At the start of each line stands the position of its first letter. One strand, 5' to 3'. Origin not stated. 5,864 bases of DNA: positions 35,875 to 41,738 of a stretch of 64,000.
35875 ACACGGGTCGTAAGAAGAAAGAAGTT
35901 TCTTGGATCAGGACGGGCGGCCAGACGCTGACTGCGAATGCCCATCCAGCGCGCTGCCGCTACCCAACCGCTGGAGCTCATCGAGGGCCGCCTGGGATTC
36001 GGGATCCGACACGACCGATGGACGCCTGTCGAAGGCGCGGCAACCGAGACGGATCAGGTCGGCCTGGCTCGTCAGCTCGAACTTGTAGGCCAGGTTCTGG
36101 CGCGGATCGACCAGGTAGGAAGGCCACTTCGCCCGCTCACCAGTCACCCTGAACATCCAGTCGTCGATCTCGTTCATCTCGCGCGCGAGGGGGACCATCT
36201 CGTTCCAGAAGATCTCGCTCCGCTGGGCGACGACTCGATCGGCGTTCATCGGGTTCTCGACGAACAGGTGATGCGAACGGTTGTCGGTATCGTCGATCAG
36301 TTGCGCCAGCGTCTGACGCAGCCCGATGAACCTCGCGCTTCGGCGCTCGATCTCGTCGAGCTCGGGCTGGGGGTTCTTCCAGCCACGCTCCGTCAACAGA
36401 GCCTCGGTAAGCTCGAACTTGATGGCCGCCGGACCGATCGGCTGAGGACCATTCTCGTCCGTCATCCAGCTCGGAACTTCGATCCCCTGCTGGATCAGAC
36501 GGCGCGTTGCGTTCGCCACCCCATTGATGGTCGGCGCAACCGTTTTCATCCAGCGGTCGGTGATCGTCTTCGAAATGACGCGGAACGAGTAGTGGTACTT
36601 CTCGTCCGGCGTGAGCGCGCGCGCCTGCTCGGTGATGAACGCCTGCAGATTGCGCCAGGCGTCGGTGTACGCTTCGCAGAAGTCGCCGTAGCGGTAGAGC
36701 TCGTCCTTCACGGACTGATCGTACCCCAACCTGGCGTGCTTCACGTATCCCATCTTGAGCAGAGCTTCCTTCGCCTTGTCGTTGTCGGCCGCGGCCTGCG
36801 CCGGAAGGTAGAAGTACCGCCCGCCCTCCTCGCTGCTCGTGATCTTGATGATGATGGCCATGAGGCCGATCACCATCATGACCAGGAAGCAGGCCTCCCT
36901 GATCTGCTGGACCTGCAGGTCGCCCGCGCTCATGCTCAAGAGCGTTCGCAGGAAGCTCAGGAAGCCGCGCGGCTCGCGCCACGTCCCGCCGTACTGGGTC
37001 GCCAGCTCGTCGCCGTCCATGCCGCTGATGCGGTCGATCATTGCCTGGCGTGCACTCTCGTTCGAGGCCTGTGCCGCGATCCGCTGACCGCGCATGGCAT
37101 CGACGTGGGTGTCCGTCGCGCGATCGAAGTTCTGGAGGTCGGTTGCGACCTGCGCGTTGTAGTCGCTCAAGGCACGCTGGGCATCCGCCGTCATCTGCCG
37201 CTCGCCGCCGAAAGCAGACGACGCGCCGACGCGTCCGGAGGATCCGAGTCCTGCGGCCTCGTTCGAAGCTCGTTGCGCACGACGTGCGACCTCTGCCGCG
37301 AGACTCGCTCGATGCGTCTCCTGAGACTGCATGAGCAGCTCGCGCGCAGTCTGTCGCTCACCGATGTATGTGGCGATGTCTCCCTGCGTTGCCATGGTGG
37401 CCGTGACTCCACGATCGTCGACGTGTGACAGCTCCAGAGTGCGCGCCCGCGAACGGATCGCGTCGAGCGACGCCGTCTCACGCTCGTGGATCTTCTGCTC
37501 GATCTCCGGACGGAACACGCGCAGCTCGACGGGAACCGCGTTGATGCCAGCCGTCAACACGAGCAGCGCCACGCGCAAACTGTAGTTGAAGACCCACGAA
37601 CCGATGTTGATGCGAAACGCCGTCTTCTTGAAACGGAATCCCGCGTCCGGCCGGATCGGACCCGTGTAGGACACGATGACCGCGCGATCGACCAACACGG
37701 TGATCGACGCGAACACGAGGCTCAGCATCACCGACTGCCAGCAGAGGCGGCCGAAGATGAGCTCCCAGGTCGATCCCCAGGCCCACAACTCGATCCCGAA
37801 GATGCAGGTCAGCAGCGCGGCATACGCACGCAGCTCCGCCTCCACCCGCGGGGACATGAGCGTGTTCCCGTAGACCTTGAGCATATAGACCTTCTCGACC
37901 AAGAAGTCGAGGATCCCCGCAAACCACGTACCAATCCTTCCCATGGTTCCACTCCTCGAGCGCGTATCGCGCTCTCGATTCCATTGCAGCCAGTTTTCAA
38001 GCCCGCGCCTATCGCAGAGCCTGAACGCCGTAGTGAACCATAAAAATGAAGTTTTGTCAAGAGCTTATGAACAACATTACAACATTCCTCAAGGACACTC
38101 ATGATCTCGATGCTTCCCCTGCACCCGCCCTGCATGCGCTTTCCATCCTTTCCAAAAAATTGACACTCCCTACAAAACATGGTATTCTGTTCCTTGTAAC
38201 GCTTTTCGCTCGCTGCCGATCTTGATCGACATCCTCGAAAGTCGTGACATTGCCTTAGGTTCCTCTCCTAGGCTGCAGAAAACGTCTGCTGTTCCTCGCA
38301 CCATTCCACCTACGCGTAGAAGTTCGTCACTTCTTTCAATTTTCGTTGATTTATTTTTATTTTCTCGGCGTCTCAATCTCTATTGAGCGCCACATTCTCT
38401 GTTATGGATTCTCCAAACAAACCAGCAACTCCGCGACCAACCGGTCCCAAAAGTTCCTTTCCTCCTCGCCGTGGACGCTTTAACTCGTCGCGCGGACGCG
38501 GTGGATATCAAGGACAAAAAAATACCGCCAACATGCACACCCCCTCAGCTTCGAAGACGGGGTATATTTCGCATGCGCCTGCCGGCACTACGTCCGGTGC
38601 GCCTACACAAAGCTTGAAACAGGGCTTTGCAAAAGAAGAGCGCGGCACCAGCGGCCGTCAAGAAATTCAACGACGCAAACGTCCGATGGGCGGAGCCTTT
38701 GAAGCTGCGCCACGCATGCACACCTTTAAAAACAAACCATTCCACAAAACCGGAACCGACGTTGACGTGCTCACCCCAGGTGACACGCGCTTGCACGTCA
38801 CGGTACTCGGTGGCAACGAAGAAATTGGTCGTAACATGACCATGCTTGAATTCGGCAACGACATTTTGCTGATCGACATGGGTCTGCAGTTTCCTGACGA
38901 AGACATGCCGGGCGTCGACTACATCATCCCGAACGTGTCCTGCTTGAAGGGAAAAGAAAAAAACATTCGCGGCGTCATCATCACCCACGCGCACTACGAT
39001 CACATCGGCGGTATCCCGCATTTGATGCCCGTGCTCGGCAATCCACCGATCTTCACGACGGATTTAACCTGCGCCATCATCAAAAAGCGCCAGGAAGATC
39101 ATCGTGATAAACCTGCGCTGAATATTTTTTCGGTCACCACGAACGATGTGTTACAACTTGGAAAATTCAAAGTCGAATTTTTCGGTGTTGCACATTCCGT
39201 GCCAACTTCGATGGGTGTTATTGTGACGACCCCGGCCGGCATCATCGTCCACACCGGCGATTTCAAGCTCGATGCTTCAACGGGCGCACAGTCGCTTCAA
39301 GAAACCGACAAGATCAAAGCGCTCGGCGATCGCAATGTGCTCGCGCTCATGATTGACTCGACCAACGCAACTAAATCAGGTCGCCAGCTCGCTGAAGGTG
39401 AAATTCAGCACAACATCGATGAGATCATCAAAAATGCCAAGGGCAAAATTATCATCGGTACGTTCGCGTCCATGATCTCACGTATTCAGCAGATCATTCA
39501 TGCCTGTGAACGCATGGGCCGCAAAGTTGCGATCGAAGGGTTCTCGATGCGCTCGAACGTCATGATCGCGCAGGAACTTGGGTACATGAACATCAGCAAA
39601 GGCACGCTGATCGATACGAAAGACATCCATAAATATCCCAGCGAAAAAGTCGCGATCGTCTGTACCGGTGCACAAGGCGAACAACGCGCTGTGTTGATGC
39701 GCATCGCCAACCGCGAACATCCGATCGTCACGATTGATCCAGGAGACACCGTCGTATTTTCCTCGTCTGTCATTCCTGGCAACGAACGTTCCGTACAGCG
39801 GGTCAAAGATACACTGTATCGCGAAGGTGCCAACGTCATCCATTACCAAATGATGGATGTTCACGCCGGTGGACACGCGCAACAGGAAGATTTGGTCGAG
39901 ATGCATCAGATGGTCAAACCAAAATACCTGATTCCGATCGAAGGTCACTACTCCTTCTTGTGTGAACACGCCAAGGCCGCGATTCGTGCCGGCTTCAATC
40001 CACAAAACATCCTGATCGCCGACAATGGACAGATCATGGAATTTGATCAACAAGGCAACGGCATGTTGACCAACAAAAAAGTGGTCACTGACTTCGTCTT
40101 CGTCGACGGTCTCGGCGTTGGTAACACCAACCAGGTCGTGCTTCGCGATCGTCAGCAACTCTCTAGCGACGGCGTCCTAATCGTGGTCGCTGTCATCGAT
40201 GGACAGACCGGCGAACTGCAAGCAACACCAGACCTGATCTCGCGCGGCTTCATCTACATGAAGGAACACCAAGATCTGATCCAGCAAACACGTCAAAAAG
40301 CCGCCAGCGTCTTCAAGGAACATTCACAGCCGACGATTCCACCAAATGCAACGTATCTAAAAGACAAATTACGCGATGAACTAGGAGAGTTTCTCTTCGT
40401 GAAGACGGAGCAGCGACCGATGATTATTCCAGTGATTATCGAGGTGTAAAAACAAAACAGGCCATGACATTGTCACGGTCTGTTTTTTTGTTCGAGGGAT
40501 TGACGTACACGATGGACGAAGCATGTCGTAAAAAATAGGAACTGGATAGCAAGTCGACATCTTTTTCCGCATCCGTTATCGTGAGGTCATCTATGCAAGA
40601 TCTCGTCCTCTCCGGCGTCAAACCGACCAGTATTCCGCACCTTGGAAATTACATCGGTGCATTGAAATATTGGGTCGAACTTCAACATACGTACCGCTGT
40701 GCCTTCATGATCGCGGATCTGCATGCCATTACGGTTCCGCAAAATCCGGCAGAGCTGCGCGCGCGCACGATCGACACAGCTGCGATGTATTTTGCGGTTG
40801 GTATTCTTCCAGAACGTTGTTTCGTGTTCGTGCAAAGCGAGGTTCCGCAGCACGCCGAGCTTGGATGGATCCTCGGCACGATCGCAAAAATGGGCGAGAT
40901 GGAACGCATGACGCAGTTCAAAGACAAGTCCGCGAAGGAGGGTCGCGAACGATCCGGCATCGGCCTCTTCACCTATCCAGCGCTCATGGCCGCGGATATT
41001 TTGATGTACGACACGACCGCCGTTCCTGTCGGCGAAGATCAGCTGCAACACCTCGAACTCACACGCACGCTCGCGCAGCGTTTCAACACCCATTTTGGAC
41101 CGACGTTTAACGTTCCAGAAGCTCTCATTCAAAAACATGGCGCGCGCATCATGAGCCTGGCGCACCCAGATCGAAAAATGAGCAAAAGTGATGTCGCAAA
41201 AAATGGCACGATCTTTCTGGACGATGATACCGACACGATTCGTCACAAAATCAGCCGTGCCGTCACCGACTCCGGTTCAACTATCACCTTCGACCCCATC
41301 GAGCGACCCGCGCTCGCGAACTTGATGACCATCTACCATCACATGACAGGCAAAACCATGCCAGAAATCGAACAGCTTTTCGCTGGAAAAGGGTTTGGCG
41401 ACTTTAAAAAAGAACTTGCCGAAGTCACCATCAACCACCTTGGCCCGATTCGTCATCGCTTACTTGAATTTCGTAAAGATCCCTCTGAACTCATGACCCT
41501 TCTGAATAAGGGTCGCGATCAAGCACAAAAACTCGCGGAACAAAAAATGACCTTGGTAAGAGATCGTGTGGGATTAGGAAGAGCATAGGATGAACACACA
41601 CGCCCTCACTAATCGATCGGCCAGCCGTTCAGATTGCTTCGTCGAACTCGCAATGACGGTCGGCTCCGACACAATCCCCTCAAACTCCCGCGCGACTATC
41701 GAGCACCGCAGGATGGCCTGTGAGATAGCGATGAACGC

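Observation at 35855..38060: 2.1-kb high-GC single-gene island encoding a 678-aa TM/coiled-coil/TM protein of unknown function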

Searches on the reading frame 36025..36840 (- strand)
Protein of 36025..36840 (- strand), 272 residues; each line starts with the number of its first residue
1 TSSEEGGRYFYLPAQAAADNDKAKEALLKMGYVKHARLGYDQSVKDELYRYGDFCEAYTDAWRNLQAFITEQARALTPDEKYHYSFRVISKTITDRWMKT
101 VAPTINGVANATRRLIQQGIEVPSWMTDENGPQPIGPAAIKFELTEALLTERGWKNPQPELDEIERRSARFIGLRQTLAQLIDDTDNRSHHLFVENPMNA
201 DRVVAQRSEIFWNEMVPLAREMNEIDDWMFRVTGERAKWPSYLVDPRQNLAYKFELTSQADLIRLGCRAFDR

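Call 58: search_solved_structures(query=A3, max_evalue=10)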
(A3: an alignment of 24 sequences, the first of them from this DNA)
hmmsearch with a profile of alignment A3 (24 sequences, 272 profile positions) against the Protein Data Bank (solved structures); distinct sequences matched with E-value up to 10: 25.
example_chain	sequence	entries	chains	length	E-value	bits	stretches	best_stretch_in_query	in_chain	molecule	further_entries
6w08_A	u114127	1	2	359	0.017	17.9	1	202-262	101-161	Motility Associated Killing Factor E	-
6tao_A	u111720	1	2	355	0.017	17.8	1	202-262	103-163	Non-hemolytic enterotoxin lytic component L1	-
2y3h_A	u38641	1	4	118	0.025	17.3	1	184-263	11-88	NICKEL AND COBALT RESISTANCE PROTEIN CNRR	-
4wwf_A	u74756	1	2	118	0.042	16.6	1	184-263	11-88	Nickel and cobalt resistance protein CnrR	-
2y39_A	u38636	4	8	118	0.049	16.3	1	184-263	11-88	NICKEL AND COBALT RESISTANCE PROTEIN CNRR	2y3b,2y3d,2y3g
4wwb_A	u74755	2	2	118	0.049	16.3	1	184-263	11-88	Nickel and cobalt resistance protein CnrR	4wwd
3zg1_A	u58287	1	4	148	0.067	15.9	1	184-263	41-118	NICKEL AND COBALT RESISTANCE PROTEIN CNRR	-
3epv_A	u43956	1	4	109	0.08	15.7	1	188-263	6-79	Nickel and cobalt resistance protein cnrR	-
2wpq_A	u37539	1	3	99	0.15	14.8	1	169-234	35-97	TRIMERIC AUTOTRANSPORTER ADHESIN FRAGMENT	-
7saf_A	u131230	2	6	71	0.18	14.5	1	41-98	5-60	General control transcription factor GCN4/M protein chimera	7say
5djn_A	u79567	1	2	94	0.18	14.5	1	53-120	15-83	Kinesin-like protein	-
6kos_A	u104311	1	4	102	0.25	14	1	165-256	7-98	SUWA (Super WA20)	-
2wpr_A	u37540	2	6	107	0.32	13.7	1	158-234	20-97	TRIMERIC AUTOTRANSPORTER ADHESIN FRAGMENT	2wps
7oac_A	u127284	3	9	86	0.55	12.9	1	160-233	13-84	General control transcription factor GCN4,conserved hypothetical protein residues 311-335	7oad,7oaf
2yo3_A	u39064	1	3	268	0.6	12.8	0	173-234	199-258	GENERAL CONTROL PROTEIN GCN4, PUTATIVE INNER MEMBRANE PROTEIN, GENERAL CONTROL PROTEIN GCN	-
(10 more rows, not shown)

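Call 66: predict_structure(alignment_id=A3)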
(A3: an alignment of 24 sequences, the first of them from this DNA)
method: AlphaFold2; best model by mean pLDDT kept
length: 272 residues; sequences in the alignment: 24
mean_pLDDT: 88.9   pTM: 0.73
mean pLDDT of the five models: 88.9, 88.5, 88.1, 87.2, 87.0
residues with pLDDT >= 90: 163; 70-90: 94; 50-70: 14; < 50: 1
segments of 3 or more residues with pLDDT < 50: none
pLDDT, mean of each block of 10 residues (from residue 1): 67 75 79 67 86 94 97 94 95 97 96 91 83 86 93 96 95 95 96 91 94 97 96 89 87 88 86 49
secondary structure, 60 per line:
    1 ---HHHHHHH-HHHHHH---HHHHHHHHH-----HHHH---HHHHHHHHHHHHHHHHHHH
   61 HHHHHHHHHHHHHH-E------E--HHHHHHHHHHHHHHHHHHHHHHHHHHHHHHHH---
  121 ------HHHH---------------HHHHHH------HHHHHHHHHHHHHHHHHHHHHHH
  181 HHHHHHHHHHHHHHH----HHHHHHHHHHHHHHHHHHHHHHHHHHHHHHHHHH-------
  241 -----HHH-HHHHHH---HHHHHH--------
elements in order: H4-10 H12-17 H21-29 H35-38 H42-74 H86-117 H127-130 H146-151 H158-195 H200-233 H250-255 H259-264
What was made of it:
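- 36370..36732 (-): Residues about 405-525: C-terminal repeat 1, a helical hairpin plus a W/P-rich loop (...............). Model of the domain: pLDDT 88.9, pTM 0.73 (call 66).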

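Call 70: fold_search(model_id=the predicted structure, library=pdb)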
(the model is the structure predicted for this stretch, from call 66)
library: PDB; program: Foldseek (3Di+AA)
matches with E <= 10: 81; with E <= 0.001: 0
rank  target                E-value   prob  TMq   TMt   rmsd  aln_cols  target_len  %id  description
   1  2xhe_B                1.2e+00  0.20  0.22  0.27  33.3       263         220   11  Crystal structure of the Unc18-syntaxin 1 complex from Monosiga brevicollis (released 2011-06-29)
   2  8pr0_A                1.2e+00  0.13  0.20  0.11  18.9       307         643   10  Cytoplasmic dynein-A heavy chain bound to dynactin-p150glued and IC-LC tower (released 2024-03-27)
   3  8vug_A                1.3e+00  0.03  0.10  0.09  32.5       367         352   13  Crystal Structure of human Tryptophan 2,3-dioxygenase in complex with PPN1 inhibitor (released 2024-08-21)
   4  7xgg_A                1.6e+00  0.11  0.17  0.24  29.5       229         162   10  Crystal structure of BCL-xL in complex with computationally designed inhibitor protein (released 2022-07-20)
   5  7xge_E                2.1e+00  0.12  0.17  0.27  29.8       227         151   10  Crystal structure of MCL-1 in complex with computationally designed inhibitor protein (released 2022-07-20)
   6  7xge_A                2.2e+00  0.08  0.15  0.21  29.6       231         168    9  Crystal structure of MCL-1 in complex with computationally designed inhibitor protein (released 2022-07-20)
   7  2d5k_A                2.3e+00  0.25  0.22  0.37  30.9       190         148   12  Crystal structure of Dps from Staphylococcus aureus (released 2006-10-17)
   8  1ji5_A                2.5e+00  0.20  0.20  0.34  29.8       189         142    8  Dlp-1 from bacillus anthracis (released 2002-06-19)
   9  2cmr_A                2.5e+00  0.11  0.18  0.23  32.8       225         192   12  Crystal structure of the HIV-1 neutralizing antibody D5 Fab bound to the gp41 inner-core mimetic 5-helix (released 2006-10-16)
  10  4tob_L                2.6e+00  0.16  0.20  0.33  30.1       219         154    7  1.95A resolution structure of BfrB (Q151L) from Pseudomonas aeruginosa (released 2015-02-11)
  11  8w2k_A                2.6e+00  0.02  0.12  0.10  32.1       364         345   14  Crystal Structure of human Tryptophan 2,3-dioxygenase in complex with PAN3F inhibitor (released 2024-08-21)
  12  5m4y_A                2.9e+00  0.21  0.23  0.34  21.7       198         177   10  Crystal structure of the Sec3/Sso2 complex at 2.20 angstrom resolution (released 2017-02-08)
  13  8vtq_A                2.9e+00  0.02  0.11  0.09  32.1       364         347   14  Crystal Structure of human Tryptophan 2,3-dioxygenase in complex with PPN3 inhibitor (released 2024-08-21)
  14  7xge_C                3.0e+00  0.10  0.17  0.27  29.8       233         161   10  Crystal structure of MCL-1 in complex with computationally designed inhibitor protein (released 2022-07-20)
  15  9j48_A                3.1e+00  0.09  0.19  0.16  32.2       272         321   11  GFP bound to 24-mer DARPin-apoferritin model 6c (released 2025-06-04)
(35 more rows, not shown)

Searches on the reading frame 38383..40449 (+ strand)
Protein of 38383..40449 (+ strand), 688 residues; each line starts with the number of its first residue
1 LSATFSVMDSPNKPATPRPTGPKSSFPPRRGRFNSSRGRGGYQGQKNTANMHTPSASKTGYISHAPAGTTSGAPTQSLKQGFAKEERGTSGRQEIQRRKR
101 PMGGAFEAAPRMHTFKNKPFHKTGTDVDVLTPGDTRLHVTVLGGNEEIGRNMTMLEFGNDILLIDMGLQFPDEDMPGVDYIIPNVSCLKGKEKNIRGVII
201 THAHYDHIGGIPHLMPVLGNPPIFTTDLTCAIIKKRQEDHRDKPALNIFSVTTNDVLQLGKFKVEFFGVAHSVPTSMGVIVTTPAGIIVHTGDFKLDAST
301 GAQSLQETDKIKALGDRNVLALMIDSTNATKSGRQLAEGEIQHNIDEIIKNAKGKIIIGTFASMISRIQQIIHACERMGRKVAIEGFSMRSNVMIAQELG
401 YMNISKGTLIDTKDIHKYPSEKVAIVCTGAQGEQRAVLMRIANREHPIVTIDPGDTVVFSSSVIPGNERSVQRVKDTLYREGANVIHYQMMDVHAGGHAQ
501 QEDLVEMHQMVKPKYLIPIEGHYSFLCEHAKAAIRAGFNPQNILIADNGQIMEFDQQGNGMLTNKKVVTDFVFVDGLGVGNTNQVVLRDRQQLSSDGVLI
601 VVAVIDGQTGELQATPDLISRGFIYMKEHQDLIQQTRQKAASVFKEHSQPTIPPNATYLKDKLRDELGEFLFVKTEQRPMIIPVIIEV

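Call 14: find_related_loci(query=window:38383-40449:+, collection=genome_contigs, flank=6000)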
Query window:38383-40449:+ (688 aa) in genome_contigs; peptide patterns used: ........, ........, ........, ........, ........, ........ (x = any residue, [..] = any of these).
273 stretches matched a pattern; 238 encode a relative of the query (tblastn E <= 1e-3); the best 80 are kept; 80 distinct loci.
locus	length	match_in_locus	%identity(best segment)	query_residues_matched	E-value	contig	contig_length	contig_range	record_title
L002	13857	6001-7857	78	70-688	0e+0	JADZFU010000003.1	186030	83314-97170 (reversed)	MAG: Candidatus Uhrbacteria bacterium isolate SJ877 c_000000588813, whole genome shotgun sequence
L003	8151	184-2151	73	33-688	0e+0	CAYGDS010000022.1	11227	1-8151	MAG TPA_asm: uncultured Gammaproteobacteria bacterium isolate ERP113451_co3_74 genome assembly, contig: NODE_4786_length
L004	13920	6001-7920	73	53-688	0e+0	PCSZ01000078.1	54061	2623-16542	MAG: Candidatus Uhrbacteria bacterium CG22_combo_CG10-13_8_21_14_all_47_17 CG22_scaffold_1210_c, whole genome shotgun se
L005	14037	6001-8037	69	8-688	0e+0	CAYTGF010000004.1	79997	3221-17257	MAG TPA_asm: uncultured Gammaproteobacteria bacterium isolate SRP342105_co1_166 genome assembly, contig: NODE_378_length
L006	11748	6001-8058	69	1-688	0e+0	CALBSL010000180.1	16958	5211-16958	MAG TPA_asm: uncultured bacterium isolate SRR6231180_bin.17_CONCOCT_v1.1_MAG genome assembly, contig: ERZ650252.828, who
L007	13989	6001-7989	69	9-688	0e+0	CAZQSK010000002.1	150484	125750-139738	MAG TPA_asm: uncultured Gammaproteobacteria bacterium isolate binchicken_co105_443 genome assembly, contig: NODE_109_len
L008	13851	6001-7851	74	76-688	0e+0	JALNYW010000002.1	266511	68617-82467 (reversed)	MAG: Patescibacteria group bacterium isolate SO_2017_GW1 bin 229 NODE_337_length_266511_cov_3.781804_OW334_2017, whole g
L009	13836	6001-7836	76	75-680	0e+0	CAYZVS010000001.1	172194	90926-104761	MAG TPA_asm: uncultured Gammaproteobacteria bacterium isolate SRP128246_co1_414 genome assembly, contig: NODE_22_length_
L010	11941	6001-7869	74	77-688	0e+0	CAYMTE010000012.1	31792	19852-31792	MAG TPA_asm: uncultured Gammaproteobacteria bacterium isolate SRP278252_co2_91 genome assembly, contig: NODE_2741_length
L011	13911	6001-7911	73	66-688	0e+0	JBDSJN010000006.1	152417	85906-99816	MAG: Patescibacteria group bacterium isolate cluster1_bin.323 k127_8069353, whole genome shotgun sequence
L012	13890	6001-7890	74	77-688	0e+0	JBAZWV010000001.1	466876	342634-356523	MAG: Patescibacteria group bacterium isolate SO_2017_GW1_40 NODE_131_length_466876_cov_1.383163_OW334_2017, whole genome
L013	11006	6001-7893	71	77-688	0e+0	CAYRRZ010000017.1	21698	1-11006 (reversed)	MAG TPA_asm: uncultured Gammaproteobacteria bacterium isolate SRP170004_co1_563 genome assembly, contig: NODE_3676_lengt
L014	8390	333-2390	65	3-688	0e+0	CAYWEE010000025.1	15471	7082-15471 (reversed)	MAG TPA_asm: uncultured Gammaproteobacteria bacterium isolate SRP278252_co2_287 genome assembly, contig: NODE_7913_lengt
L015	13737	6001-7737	74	111-688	0e+0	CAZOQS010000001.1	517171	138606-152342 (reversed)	MAG TPA_asm: uncultured Gammaproteobacteria bacterium isolate SRP296810_co1_165 genome assembly, contig: NODE_3_length_5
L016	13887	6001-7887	70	77-688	0e+0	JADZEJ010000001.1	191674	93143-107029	MAG: Candidatus Uhrbacteria bacterium isolate SJ814 c_000000104183, whole genome shotgun sequence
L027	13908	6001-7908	75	66-688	0e+0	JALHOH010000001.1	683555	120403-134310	MAG: Patescibacteria group bacterium isolate bin.120 c_000000000028, whole genome shotgun sequence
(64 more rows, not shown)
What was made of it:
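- RNase J relatives are Uhrbacteria or Patescibacteria MAGs (call 14).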

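Call 21: search_protein_families(library=ncbifam, proteins=[window:38383-40449:+], max_evalue=0.1)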
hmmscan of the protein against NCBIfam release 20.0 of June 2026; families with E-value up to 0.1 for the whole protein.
window:38383-40449:+ (688 aa): 31 families (the best 25 are shown)
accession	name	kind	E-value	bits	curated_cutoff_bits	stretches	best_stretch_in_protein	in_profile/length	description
NF047419.1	RNase_J1_RnjA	exception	6.1e-178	592.9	820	1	138-687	3-548/549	ribonuclease J1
TIGR00649.1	MG423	subfamily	2.3e-155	518.1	400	1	138-686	2-546/546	RNase J family beta-CASP ribonuclease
TIGR03675.1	arCOG00543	equivalog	7.2e-17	60.8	580.2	2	133-240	171-274/631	beta-CASP ribonuclease aCPSF1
NF045584.1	cas14_MBL_CASP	equivalog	1.1e-08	33.9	800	1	139-381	3-246/612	type VII CRISPR-associated protein Cas14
NF012229.1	bla_class_B_core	domain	5.2e-08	33.2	100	1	148-272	13-130/139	metallo-beta-lactamase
NF008887.0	PRK11921.1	equivalog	5.5e-06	25.5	635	1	193-270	70-142/396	anaerobic nitric oxide reductase flavorubredoxin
NF033088.2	bla_subclass_B1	equivalog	9.6e-06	25.4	200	1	192-274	66-142/217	subclass B1 metallo-beta-lactamase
TIGR02651.1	RNase_Z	equivalog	3.5e-05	23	292.95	1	192-275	49-142/302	ribonuclease Z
NF002553.0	PRK02113.1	equivalog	8.5e-05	22.1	386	1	191-271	63-151/252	MBL fold metallo-hydrolase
NF003954.0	PRK05452.1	equivalog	0.00019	20.5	711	1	194-267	71-140/479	anaerobic nitric oxide reductase flavorubredoxin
NF001911.0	PRK00685.1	equivalog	0.00026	20.6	144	1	188-294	34-144/228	metal-dependent hydrolase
NF012137.0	bla_xUS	exception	0.00026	20.5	400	1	174-274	72-160/246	MUS/TUS/MOC family subclass B1 metallo-beta-lactamase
NF047975.1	blaPYX_B1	exception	0.00028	20.3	473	1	127-273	40-169/245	PYX family subclass B1 metallo-beta-lactamase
NF000442.2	blaTUS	exception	0.00033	20.2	550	1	189-290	81-173/248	TUS family subclass B1 metallo-beta-lactamase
NF033095.1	bla_Bc_2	exception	0.00051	19.4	500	1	192-269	104-173/255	BcII family subclass B1 metallo-beta-lactamase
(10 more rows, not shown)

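Call 73: search_protein_families(library=pfam, proteins=[L027:4188-5948:-, L002:2383-4233:+, L002:4444-5166:+, L002:5210-5686:-, L011:5024-5500:-], max_evalue=0.01)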
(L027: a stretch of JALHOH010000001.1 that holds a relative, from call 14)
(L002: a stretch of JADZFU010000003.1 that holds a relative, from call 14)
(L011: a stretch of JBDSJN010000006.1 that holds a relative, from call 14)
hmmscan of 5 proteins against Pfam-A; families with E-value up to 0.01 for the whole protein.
L027:4188-5948:- (586 aa): 0 families

L002:2383-4233:+ (616 aa): 1 family
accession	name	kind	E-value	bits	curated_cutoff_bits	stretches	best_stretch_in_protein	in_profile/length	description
PF00496.27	SBP_bac_5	-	6.8e-62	210.1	32.4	1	144-499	2-346/368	Bacterial extracellular solute-binding proteins, family 5 Middle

L002:4444-5166:+ (240 aa): 0 families

L002:5210-5686:- (158 aa): 0 families

L011:5024-5500:- (158 aa): 0 families

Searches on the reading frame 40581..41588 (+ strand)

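Call 106: search_protein_families(library=pfam, proteins=[window:40581-41588:+], max_evalue=0.001)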
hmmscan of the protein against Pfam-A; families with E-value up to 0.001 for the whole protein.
window:40581-41588:+ (335 aa): 1 family
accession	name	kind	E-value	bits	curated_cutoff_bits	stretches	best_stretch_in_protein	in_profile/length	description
PF00579.31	tRNA-synt_1b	-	3.3e-73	247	21.1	1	9-287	8-291/292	tRNA synthetases class I (W and Y)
